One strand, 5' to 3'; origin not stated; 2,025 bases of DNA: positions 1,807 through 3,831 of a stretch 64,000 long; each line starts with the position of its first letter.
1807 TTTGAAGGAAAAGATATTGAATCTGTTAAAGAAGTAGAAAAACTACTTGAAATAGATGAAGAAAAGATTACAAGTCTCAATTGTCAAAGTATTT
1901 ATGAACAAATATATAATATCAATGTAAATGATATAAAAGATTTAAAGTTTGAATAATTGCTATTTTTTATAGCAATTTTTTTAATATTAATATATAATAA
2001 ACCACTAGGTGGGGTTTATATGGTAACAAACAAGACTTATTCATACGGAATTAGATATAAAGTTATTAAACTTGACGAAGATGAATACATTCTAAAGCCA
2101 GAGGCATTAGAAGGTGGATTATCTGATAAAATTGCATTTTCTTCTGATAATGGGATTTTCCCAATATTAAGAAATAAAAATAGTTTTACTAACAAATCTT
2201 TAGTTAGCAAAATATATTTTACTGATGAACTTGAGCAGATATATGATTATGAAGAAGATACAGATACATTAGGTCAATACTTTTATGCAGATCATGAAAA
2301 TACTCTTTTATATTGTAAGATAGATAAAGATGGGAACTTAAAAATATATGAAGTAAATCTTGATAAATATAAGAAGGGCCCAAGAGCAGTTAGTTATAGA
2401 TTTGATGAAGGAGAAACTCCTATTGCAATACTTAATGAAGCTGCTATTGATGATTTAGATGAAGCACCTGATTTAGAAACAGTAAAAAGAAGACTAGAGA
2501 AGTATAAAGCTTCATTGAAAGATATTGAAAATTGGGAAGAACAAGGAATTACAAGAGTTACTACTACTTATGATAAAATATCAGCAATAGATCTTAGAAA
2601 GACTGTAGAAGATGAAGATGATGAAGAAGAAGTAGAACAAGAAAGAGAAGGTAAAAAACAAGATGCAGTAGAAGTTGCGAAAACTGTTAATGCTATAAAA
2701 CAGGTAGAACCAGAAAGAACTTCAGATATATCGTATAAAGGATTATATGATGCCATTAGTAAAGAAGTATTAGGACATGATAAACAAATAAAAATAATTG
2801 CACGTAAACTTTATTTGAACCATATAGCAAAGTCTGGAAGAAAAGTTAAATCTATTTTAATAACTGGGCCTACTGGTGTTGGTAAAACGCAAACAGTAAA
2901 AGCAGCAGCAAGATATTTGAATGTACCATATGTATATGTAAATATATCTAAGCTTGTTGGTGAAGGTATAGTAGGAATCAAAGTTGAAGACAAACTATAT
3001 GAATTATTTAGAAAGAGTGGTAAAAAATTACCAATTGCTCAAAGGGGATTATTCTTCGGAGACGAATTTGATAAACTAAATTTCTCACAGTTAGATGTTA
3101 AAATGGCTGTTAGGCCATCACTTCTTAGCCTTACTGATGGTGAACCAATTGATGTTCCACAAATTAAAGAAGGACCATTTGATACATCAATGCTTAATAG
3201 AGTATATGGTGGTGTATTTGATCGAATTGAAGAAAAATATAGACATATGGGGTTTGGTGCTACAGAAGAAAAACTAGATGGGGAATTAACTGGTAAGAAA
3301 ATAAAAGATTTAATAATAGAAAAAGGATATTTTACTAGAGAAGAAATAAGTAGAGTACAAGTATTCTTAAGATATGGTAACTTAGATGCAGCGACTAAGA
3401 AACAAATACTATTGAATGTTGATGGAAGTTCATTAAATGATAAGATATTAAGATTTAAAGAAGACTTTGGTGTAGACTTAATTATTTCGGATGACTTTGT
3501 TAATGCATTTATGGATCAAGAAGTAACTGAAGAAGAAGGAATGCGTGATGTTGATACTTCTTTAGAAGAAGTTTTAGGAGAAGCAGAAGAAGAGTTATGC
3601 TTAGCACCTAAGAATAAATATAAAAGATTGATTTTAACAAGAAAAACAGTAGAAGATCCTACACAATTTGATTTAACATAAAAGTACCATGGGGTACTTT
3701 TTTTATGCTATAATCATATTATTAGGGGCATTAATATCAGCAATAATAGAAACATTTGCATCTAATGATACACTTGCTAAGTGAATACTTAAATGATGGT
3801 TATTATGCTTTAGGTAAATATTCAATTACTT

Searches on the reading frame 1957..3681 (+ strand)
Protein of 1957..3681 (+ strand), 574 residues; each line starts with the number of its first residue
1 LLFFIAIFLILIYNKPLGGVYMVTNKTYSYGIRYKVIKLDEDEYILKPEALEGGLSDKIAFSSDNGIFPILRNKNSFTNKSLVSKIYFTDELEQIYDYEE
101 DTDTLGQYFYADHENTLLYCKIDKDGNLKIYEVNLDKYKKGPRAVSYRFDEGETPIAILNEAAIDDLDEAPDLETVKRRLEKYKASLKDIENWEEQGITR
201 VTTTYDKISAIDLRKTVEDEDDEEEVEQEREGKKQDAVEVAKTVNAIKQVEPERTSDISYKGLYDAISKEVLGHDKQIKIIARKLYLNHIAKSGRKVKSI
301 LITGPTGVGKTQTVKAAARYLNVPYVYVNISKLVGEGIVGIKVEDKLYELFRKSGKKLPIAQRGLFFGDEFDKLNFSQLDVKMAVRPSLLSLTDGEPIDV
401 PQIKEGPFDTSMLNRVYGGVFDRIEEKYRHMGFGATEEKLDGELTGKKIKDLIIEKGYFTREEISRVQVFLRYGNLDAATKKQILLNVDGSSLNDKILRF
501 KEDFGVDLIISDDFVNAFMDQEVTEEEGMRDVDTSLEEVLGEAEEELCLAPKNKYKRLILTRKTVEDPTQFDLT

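Call 86: search_protein_families(library=pfam, proteins=[window:1957-3681:+], max_evalue=0.00001)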
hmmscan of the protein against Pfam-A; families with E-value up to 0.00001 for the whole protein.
window:1957-3681:+ (574 aa): 1 family
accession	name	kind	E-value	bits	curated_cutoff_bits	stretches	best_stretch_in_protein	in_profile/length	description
PF00004.35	AAA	-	4.9e-10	40.4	21.2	1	300-398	1-97/131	ATPase family associated with various cellular activities (AAA)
